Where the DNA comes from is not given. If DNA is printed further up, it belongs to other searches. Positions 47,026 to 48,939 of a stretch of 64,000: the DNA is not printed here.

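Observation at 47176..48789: Stand-alone FtsZ/tubulin-like GTPase with a HEAT-repeat tail, outside any division cluster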

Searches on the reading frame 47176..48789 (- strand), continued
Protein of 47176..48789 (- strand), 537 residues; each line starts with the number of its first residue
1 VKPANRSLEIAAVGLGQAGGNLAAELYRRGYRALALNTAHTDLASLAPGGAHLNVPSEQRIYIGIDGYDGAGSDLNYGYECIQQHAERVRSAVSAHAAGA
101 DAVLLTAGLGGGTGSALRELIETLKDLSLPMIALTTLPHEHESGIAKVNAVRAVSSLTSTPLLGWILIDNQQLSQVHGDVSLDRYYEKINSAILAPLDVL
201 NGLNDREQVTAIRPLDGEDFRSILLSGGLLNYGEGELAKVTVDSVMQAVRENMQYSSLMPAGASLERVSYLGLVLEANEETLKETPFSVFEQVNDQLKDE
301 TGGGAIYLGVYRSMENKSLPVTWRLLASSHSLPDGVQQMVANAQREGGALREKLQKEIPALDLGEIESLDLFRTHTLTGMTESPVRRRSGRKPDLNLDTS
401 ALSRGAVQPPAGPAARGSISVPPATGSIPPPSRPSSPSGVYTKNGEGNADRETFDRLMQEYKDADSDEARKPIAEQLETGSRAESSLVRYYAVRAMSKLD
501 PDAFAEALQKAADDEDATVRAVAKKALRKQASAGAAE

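Call 14: find_encoding_contigs(protein=P0042, flank=10000, max_places=2)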
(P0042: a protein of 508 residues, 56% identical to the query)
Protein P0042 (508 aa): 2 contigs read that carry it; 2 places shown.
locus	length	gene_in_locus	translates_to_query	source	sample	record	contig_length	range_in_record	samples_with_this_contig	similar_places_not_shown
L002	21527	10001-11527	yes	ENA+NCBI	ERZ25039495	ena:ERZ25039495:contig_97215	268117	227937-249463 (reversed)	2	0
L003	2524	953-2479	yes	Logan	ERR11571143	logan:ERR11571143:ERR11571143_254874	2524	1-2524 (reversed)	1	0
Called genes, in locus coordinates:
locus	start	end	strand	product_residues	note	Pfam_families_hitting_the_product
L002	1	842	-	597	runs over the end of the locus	PF00069:Pkinase, PF07714:PK_Tyr_Ser-Thr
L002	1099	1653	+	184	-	PF00881:Nitroreductase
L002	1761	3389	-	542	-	PF27098:Rv0959_3rd, PF13519:VWA_2 (weak)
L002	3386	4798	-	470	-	PF00158:Sigma54_activat (faint), PF00493:MCM (faint), PF07728:AAA_5 (faint), PF07726:AAA_3 (weak)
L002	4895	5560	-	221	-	-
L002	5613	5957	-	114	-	-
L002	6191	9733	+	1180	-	PF11617:Cu-binding_MopE (faint), PF03781:FGE-sulfatase (weak)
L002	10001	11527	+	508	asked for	PF00091:Tubulin, PF22453:TubZ-like_C (weak)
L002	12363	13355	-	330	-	PF01073:3Beta_HSD, PF01370:Epimerase, PF04321:RmlD_sub_bind, PF16363:GDP_Man_Dehyd, PF13460:NAD_binding_10, PF07993:NAD_binding_4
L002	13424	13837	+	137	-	PF07883:Cupin_2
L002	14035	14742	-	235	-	PF01904:DUF72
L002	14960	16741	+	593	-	-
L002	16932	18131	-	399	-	PF01734:Patatin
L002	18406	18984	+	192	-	PF00227:Proteasome (faint)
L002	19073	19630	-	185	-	PF01327:Pep_deformylase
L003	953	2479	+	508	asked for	PF00091:Tubulin, PF22453:TubZ-like_C (weak)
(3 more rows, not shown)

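Call 15: find_encoding_contigs(protein=P0093, flank=10000, max_places=2)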
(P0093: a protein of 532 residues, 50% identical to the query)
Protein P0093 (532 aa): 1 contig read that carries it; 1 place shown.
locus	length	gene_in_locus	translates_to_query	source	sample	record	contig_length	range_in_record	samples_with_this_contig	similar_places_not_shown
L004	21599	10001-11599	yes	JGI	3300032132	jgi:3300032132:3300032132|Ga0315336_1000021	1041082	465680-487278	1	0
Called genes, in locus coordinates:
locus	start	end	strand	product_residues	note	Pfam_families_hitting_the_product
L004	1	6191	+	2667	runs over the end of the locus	-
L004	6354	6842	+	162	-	-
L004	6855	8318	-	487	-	-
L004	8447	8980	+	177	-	-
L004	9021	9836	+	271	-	PF00293:NUDIX (weak)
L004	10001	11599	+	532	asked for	PF00091:Tubulin, PF22453:TubZ-like_C (weak)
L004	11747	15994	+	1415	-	-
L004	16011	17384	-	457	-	-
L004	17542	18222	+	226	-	-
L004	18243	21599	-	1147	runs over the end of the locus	PF04885:Stig1 (faint), PF02415:Chlam_PMP (faint), PF05048:NosD (faint)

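Call 16: find_encoding_contigs(protein=P0062, flank=10000, max_places=1)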
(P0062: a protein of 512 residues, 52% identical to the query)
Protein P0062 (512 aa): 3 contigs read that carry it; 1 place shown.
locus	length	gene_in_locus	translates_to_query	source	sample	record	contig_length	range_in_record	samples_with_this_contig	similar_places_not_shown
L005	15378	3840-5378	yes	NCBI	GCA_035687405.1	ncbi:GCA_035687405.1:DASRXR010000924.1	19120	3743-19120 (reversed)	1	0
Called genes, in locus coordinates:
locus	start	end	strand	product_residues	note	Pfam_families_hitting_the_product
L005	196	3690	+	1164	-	PF11617:Cu-binding_MopE (faint), PF03781:FGE-sulfatase (weak)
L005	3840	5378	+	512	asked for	PF00091:Tubulin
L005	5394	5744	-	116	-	-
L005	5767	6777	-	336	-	PF01073:3Beta_HSD, PF01370:Epimerase, PF04321:RmlD_sub_bind, PF13460:NAD_binding_10, PF16363:GDP_Man_Dehyd, PF07993:NAD_binding_4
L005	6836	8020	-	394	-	PF01734:Patatin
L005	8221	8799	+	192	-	PF00227:Proteasome (faint)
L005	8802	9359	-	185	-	PF01327:Pep_deformylase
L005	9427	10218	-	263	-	PF01925:TauE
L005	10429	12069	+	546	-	PF01266:DAO, PF13450:NAD_binding_8 (faint), PF16901:DAO_C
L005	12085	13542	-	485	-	PF00254:FKBP_C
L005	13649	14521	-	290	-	PF13622:4HBT_3, PF20789:4HBT_3C, PF02551:Acyl_CoA_thio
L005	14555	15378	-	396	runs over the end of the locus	PF07992:Pyr_redox_2, PF13450:NAD_binding_8 (faint), PF00070:Pyr_redox, PF14759:Reductase_C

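Call 17: find_encoding_contigs(protein=P0100, flank=10000, max_places=1)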
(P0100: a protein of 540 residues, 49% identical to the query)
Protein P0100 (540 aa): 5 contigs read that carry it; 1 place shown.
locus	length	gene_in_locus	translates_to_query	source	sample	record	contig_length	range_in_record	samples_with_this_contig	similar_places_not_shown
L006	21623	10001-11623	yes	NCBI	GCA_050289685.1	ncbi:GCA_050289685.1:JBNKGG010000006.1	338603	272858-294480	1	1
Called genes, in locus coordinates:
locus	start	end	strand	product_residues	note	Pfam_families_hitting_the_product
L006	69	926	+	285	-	PF13174:TPR_6 (faint), PF13432:TPR_16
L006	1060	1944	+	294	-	-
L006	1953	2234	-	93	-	-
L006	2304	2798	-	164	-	PF01668:SmpB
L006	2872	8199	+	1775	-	PF00005:ABC_tran (faint), PF02463:SMC_N (faint), PF03193:RsgA_GTPase (faint), PF05729:NACHT (faint), PF13191:AAA_16 (faint), PF17760:UvrA_inter (weak), PF17755:UvrA_DNA-bind, PF17760:UvrA_inter, +10 more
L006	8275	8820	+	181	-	PF28549:NDPSase_N, PF00293:NUDIX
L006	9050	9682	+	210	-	-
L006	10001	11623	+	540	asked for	PF00091:Tubulin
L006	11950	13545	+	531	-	PF00682:HMGL-like, PF22617:HCS_D2, PF08502:LeuA_dimer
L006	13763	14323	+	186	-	PF01625:PMSR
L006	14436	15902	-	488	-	-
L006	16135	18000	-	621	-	PF00920:ILVD_EDD_N, PF24877:ILV_EDD_C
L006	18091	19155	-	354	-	PF04134:DCC1-like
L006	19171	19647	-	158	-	-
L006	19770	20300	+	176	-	-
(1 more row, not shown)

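Call 18: find_encoding_contigs(protein=P0111, flank=10000, max_places=1)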
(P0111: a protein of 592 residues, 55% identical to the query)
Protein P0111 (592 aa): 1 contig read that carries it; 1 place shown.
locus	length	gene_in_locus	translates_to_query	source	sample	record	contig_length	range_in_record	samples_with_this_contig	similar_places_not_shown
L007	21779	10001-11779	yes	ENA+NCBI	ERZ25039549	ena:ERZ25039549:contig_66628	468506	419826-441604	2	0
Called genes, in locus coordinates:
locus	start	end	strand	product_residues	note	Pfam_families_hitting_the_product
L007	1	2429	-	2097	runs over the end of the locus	PF18947:HAMP_2, PF00672:HAMP, PF00672:HAMP, PF18947:HAMP_2, PF00672:HAMP, PF18947:HAMP_2, PF00672:HAMP, PF00672:HAMP, +17 more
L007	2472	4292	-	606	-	PF00072:Response_reg, PF00512:HisKA, PF02518:HATPase_c, PF00072:Response_reg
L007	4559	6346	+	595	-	PF19289:PmbA_TldD_3rd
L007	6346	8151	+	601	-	PF19289:PmbA_TldD_3rd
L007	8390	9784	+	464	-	-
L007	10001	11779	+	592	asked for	PF00091:Tubulin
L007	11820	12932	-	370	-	PF00497:SBP_bac_3, PF10613:Lig_chan-Glu_bd (faint), PF00060:Lig_chan, PF07885:Ion_trans_2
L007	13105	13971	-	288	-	-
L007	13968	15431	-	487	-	-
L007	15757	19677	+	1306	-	PF00069:Pkinase, PF07714:PK_Tyr_Ser-Thr, PF13191:AAA_16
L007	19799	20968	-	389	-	-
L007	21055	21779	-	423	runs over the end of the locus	-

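Call 19: find_encoding_contigs(protein=P0007, flank=10000, max_places=1)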
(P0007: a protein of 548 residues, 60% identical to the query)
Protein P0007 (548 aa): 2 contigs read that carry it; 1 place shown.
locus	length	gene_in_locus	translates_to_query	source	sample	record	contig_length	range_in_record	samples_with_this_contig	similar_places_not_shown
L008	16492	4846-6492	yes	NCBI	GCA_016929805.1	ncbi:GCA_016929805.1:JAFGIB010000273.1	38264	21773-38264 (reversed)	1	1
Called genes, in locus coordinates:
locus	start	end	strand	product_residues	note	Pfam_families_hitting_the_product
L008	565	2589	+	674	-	PF13948:DUF4215 (weak)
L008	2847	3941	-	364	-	PF10727:Rossmann-like (faint), PF02153:PDH_N, PF20463:PDH_C, PF01842:ACT, PF22629:ACT_AHAS_ss (weak)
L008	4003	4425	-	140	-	PF01502:PRA-CH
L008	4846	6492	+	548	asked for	PF00091:Tubulin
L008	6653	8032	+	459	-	PF07396:Porin_O_P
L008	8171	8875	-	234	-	-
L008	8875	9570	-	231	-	PF16316:DUF4956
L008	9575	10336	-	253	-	PF09359:VTC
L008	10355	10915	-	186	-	-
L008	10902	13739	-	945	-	PF08757:CotH, PF13229:Beta_helix (weak)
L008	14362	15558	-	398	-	PF01326:PPDK_N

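Call 22: find_related_loci(query=A1, collection=genome_contigs, flank=10000)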
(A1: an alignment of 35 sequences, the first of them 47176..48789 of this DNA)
Query A1 (537 aa) in genome_contigs; peptide patterns used: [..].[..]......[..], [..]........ (x = any residue, [..] = any of these).
407 stretches matched a pattern; 129 encode a relative of the query (tblastn E <= 1e-3); the best 80 are kept; 80 distinct loci.
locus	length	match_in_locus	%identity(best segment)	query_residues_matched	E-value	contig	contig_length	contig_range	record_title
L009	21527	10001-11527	57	1-529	0e+0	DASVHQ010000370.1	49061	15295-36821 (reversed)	MAG TPA_asm: Polyangiales bacterium isolate SMAG_U2971 k141_737326, whole genome shotgun sequence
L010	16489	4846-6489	60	1-528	0e+0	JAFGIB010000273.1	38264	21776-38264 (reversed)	MAG: Deltaproteobacteria bacterium isolate Zod_Metabat.169 k87_9312074, whole genome shotgun sequence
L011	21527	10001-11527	55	1-529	0e+0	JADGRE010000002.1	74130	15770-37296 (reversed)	MAG: Proteobacteria bacterium isolate Chersky.17_24 contig-100_22, whole genome shotgun sequence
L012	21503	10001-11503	56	4-531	0e+0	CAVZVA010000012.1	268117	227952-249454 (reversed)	MAG: uncultured delta proteobacterium isolate MFD02416.bin.1.77 genome assembly, contig: contig_97215, whole genome shot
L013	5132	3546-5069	56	1-529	0e+0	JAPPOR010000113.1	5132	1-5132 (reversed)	MAG: Myxococcales bacterium isolate SB9154_S3_bin_3 NODE_2134_length_5132_cov_16.3264, whole genome shotgun sequence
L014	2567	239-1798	54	1-534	0e+0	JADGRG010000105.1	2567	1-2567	MAG: Sandaracinaceae bacterium isolate Chersky_785 k127_3672782, whole genome shotgun sequence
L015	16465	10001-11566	54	1-527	2e-171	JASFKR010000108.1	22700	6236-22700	MAG: Myxococcales bacterium isolate D0817M02metaG_Bin_452 D0817M02metaG_FD_scaffold_486_c1, whole genome shotgun sequenc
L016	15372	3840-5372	52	1-529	4e-169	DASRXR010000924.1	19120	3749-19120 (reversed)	MAG TPA_asm: Polyangiales bacterium isolate SMAG_U12567 k141_450617, whole genome shotgun sequence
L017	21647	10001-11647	51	1-531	7e-166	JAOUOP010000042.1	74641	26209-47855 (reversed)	MAG: Myxococcales bacterium isolate 8_1_Oct_SF_Bin19 8_1_Oct_SF_Bin19_scaffold_138_c1, whole genome shotgun sequence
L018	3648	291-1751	52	4-529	8e-171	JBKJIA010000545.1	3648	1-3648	MAG: Polyangiales bacterium isolate ant_bin.134 S1Ck117_2510840_flag_0_multi_15.9150_len_3648, whole genome shotgun sequ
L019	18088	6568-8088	55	1-529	1e-175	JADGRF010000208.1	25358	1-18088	MAG: Sandaracinaceae bacterium isolate Chersky_700 k127_10162958, whole genome shotgun sequence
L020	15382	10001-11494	51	1-533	3e-162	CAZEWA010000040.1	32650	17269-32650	MAG TPA_asm: uncultured Polyangiales bacterium isolate SRP344714_co2_314 genome assembly, contig: NODE_3343_length_32650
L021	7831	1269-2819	55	1-530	8e-159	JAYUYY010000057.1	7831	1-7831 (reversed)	MAG: Sandaracinaceae bacterium isolate GL139_UP_metabinner_22_sub GL139_UP_metabinner_22_sub_56, whole genome shotgun se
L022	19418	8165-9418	58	1-422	3e-155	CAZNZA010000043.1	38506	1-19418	MAG TPA_asm: uncultured Polyangiaceae bacterium isolate SRP220891_co3_396 genome assembly, contig: NODE_978_length_38506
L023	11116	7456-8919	49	6-535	5e-155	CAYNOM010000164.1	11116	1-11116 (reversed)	MAG TPA_asm: uncultured Polyangiales bacterium isolate SRP319275_co6_81 genome assembly, contig: NODE_3095_length_11116_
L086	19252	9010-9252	42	451-531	9e-12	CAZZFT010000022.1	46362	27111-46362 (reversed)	MAG TPA_asm: uncultured Spirochaetales bacterium isolate SRP214966_co7_42 genome assembly, contig: NODE_362_length_46362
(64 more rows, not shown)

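Call 27: predict_structure(alignment_id=A1)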
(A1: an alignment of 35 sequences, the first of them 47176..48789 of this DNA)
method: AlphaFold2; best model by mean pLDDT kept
length: 537 residues; sequences in the alignment: 35
mean_pLDDT: 78.8   pTM: 0.64
mean pLDDT of the five models: 78.8, 78.7, 78.2, 77.9, 75.1
residues with pLDDT >= 90: 267; 70-90: 140; 50-70: 40; < 50: 90
segments of 3 or more residues with pLDDT < 50: 46-48, 366-448
pLDDT, mean of each block of 10 residues (from residue 1): 76 91 91 88 51 72 75 73 95 96 92 83 93 90 77 81 84 84 79 93 91 92 90 94 96 89 89 96 95 97 95 85 94 77 72 68 48 37 36 33 33 31 35 38 44 92 93 94 92 96 95 96 95 86
secondary structure, 60 per line:
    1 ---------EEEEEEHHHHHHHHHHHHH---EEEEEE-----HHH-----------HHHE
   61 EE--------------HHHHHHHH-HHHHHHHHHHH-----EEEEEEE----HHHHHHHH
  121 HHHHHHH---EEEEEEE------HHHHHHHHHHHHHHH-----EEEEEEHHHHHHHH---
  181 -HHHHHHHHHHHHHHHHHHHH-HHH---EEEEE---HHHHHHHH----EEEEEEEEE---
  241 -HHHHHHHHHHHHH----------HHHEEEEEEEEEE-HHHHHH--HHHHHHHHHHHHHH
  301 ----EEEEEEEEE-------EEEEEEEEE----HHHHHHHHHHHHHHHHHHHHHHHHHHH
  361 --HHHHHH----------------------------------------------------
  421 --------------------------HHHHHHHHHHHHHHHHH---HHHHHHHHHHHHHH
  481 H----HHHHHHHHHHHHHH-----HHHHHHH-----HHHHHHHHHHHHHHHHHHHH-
elements in order: E10-15 H16-28 E32-37 E60-62 H77-84 H86-96 E102-108 H113-127 E131-137 H144-158 E164-169 H170-177 H182-201 E209-213 H217-224 E229-237 H242-254 E268-277 H279-284 H287-300 E305-313 E321-329 H334-360 H363-368 H447-463 H467-481 H486-499 H505-511 H517-536

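Call 30: fold_search(model_id=the predicted structure, library=pdb)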
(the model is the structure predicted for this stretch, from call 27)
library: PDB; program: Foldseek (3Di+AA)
matches with E <= 10: 1800; with E <= 0.001: 828
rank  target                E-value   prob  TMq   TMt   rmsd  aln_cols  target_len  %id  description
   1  4ei7_B                7.6e-20  1.00  0.56  0.77   3.7       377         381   20  Crystal structure of Bacillus cereus TubZ, GDP-form (released 2012-08-15)
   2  4ei7_A                8.6e-20  1.00  0.57  0.78   3.4       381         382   21  Crystal structure of Bacillus cereus TubZ, GDP-form (released 2012-08-15)
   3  1w5e_B                1.9e-18  1.00  0.45  0.69   4.5       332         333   20  FtsZ W319Y mutant, P1 (M. jannaschii) (released 2004-12-01)
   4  3zid_A                2.4e-18  1.00  0.50  0.71   5.4       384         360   18  CetZ from Methanosaeta thermophila strain DSM 6194 (released 2013-08-14)
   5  3zid_B                3.8e-18  1.00  0.49  0.73   5.6       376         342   19  CetZ from Methanosaeta thermophila strain DSM 6194 (released 2013-08-14)
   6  4b46                  5.1e-18  1.00  0.50  0.78   4.1       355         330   24  CetZ1 from Haloferax volcanii - GDP bound monomer (released 2013-08-14)
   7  2vap                  6.1e-18  1.00  0.43  0.66   5.2       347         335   19  FtsZ GDP M. jannaschii (released 2007-09-11)
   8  1w59_B                1.1e-17  1.00  0.44  0.65   4.8       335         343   20  FtsZ dimer, empty (M. jannaschii) (released 2004-12-01)
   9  4b45_A                1.4e-17  1.00  0.51  0.79   4.1       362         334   23  CetZ2 from Haloferax volcanii - GTPgS bound protofilament (released 2013-08-14)
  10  1w5e_A                1.5e-17  1.00  0.46  0.69   4.5       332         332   21  FtsZ W319Y mutant, P1 (M. jannaschii) (released 2004-12-01)
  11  1fsz                  1.5e-17  1.00  0.45  0.68   4.8       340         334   19  CRYSTAL STRUCTURE OF THE CELL-DIVISION PROTEIN FTSZ AT 2.8A RESOLUTION (released 1998-06-24)
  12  9isk_A                1.7e-17  1.00  0.47  0.75   4.5       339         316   21  Cryo-EM structure of KpFtsZ-ZapA complex (released 2025-07-23)
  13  2r6r                  2.1e-17  1.00  0.46  0.72   4.4       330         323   21  Aquifex aeolicus FtsZ (released 2007-10-16)
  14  2xka_C                3.3e-17  1.00  0.52  0.66   5.6       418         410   17  Crystal structure of a GTPyS-form protofilament of Bacillus thuringiensis serovar israelensis TubZ (released 2010-11-10)
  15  4m8i                  3.5e-17  1.00  0.46  0.74   4.7       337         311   18  1.43 Angstrom resolution crystal structure of cell division protein FtsZ (ftsZ) from Staphylococcus epidermidis RP62A in (released 2013-09-04)
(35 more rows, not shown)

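Call 36: search_solved_structures(query=A1, max_evalue=0.001)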
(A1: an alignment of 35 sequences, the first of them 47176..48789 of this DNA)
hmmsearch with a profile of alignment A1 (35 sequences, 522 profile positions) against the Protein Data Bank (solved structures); distinct sequences matched with E-value up to 0.001: 79 (the best 60 are shown).
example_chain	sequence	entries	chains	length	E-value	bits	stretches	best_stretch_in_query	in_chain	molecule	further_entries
4ei7_A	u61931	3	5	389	4.7e-19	71.9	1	8-299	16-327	Plasmid replication protein RepX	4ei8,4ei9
9sah_A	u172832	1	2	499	1.2e-18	70.6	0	465-520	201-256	E4-NB2 synthetic fusion protein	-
4b45_A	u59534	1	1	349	2.7e-17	66.1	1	10-263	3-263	CELL DIVISION PROTEIN FTSZ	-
4b46_A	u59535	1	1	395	5.9e-17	64.9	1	9-203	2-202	CELL DIVISION PROTEIN FTSZ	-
22hq_A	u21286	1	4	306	1.1e-15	60.8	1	12-226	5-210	Cell division protein FtsZ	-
22hr_A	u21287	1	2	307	1.1e-15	60.8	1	12-226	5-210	Cell division protein FtsZ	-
7yop_A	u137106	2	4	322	1.7e-14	56.8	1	9-226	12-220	Cell division protein FtsZ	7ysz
4zv6_A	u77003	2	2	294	2.9e-14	56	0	465-519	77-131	AlphaRep-7 | alpha-Rep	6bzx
8grw_A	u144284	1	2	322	3e-14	56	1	9-226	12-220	Cell division protein FtsZ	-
6gwc_C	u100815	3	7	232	5.2e-14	55.2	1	465-520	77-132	iE5 ALPHAREP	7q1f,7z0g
1fsz_A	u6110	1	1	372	1.1e-13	54.1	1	9-248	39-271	FTSZ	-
1w5e_A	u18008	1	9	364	1.1e-13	54.1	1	9-248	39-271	FTSZ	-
1w58_1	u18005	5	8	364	1.1e-13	54.1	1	9-248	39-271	CELL DIVISION PROTEIN FTSZ HOMOLOG 1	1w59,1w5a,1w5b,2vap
2r6r_1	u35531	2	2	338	2.8e-13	52.8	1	9-227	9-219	Cell division protein ftsZ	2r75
3zid_A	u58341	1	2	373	8.2e-13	51.3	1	33-280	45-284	TUBULIN/FTSZ, GTPASE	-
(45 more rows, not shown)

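Call 63: search_protein_families(library=pfam, alignment_id=A1, max_evalue=0.01)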
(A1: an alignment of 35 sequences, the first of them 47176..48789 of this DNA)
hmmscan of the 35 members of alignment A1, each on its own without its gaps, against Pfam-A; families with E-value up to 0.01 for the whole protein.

A. member 1, window:47176-48789:- (537 aa): 2 families
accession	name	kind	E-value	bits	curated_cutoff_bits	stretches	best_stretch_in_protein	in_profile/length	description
PF00091.31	Tubulin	-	5.3e-16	59.9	33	1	9-176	1-188/190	Tubulin/FtsZ family, GTPase domain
PF13646.12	HEAT_2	-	0.00016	22.3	27.7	1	467-528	30-88/88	HEAT repeats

B. families by the number of members that match (of 35 scanned): 6 families
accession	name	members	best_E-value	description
PF00091.31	Tubulin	35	4.9e-19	Tubulin/FtsZ family, GTPase domain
PF13646.12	HEAT_2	27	4.8e-06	HEAT repeats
PF22453.1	TubZ-like_C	18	9.1e-08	Tubulin/FtsZ-like protein TubZ-like, C-terminal domain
PF02985.28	HEAT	7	0.0026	HEAT repeat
PF00994.29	MoCF_biosynth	6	0.00063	Probable molybdopterin binding domain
PF03446.21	NAD_binding_2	3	0.0025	NAD binding domain of 6-phosphogluconate dehydrogenase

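Call 64: search_protein_families(library=phrogs, proteins=[window:47176-48789:-], max_evalue=0.01)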
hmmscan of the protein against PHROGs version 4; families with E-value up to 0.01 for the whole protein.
window:47176-48789:- (537 aa): 0 families

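Call 65: search_protein_families(library=padloc, proteins=[window:47176-48789:-], max_evalue=0.01)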
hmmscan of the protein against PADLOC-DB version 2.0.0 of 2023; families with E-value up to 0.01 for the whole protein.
window:47176-48789:- (537 aa): 1 family
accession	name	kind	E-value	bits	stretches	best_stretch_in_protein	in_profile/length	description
PDLC02919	HEAT-ARM_XIII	-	0.0031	12.9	1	481-532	587-638/1972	-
